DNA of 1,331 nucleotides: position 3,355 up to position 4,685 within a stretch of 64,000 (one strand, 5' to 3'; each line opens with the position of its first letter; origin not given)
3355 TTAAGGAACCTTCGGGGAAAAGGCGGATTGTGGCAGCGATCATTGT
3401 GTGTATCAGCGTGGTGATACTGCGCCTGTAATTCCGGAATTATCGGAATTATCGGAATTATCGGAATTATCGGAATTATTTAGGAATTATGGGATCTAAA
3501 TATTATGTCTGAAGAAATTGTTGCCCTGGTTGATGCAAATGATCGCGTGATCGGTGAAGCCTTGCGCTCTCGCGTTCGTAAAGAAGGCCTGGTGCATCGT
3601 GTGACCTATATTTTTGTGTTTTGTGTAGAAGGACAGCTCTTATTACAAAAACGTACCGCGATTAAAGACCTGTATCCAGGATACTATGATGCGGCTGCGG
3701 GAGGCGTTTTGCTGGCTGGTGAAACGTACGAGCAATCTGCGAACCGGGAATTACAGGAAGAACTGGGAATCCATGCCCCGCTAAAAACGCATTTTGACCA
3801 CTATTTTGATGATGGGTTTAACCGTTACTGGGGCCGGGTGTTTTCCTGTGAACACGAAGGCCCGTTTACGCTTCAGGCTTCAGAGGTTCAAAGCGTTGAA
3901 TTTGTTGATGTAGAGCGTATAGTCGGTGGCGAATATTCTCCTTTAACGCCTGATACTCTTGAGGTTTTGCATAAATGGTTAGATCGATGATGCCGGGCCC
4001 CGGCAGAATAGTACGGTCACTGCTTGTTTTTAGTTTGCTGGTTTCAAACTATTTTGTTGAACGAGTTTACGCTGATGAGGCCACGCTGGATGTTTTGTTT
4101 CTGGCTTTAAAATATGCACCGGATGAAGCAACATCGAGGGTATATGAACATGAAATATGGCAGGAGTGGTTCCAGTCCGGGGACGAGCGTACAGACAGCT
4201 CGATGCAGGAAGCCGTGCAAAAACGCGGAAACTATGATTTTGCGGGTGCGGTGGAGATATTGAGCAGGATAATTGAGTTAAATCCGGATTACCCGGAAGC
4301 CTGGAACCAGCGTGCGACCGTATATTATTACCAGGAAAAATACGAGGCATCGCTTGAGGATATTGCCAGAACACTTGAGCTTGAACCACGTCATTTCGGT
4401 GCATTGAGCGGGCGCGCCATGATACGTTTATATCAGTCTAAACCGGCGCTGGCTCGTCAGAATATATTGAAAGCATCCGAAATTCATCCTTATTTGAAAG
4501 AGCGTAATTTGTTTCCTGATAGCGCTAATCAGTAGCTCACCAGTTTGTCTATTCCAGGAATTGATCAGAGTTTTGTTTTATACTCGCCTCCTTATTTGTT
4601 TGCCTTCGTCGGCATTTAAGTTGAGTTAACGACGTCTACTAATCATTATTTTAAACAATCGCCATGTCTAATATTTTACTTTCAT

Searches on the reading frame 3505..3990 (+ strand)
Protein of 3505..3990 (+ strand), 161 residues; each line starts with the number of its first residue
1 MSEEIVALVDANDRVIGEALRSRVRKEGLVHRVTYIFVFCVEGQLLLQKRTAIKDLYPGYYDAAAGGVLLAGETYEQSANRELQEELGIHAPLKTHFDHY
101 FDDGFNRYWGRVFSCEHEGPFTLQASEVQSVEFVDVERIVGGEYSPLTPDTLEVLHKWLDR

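Call 12: search_protein_families(library=pfam, proteins=[window:3505-3990:+], max_evalue=0.00001)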
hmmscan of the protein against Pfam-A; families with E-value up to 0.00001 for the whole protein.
window:3505-3990:+ (161 aa): 1 family
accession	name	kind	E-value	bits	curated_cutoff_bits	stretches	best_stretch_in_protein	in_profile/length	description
PF00293.34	NUDIX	-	7e-15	55.7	21.1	1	31-146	3-122/134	NUDIX domain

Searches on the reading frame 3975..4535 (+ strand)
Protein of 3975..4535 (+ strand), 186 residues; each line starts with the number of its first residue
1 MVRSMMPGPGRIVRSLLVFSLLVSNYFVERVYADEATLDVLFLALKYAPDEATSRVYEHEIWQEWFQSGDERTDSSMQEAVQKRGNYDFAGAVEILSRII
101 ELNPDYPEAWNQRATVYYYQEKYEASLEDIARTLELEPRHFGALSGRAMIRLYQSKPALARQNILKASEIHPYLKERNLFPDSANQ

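Call 12: search_protein_families(library=pfam, proteins=[window:3975-4535:+], max_evalue=0.00001)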
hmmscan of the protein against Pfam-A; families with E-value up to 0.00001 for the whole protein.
window:3975-4535:+ (186 aa): 5 families
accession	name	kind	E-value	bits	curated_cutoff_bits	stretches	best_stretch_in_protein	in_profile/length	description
PF00515.34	TPR_1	-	8.4e-10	38.5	27.8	1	107-140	1-34/34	Tetratricopeptide repeat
PF07719.23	TPR_2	-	2.2e-08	34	27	0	107-140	1-34/34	Tetratricopeptide repeat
PF13371.12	TPR_9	-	1.8e-07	31.5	35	1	86-139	8-61/73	Tetratricopeptide repeat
PF13431.12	TPR_17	-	2.1e-07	31.1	24.4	0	98-127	4-33/34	Tetratricopeptide repeat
PF13432.12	TPR_16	-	3.1e-06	28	32.7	0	113-164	3-54/65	Tetratricopeptide repeat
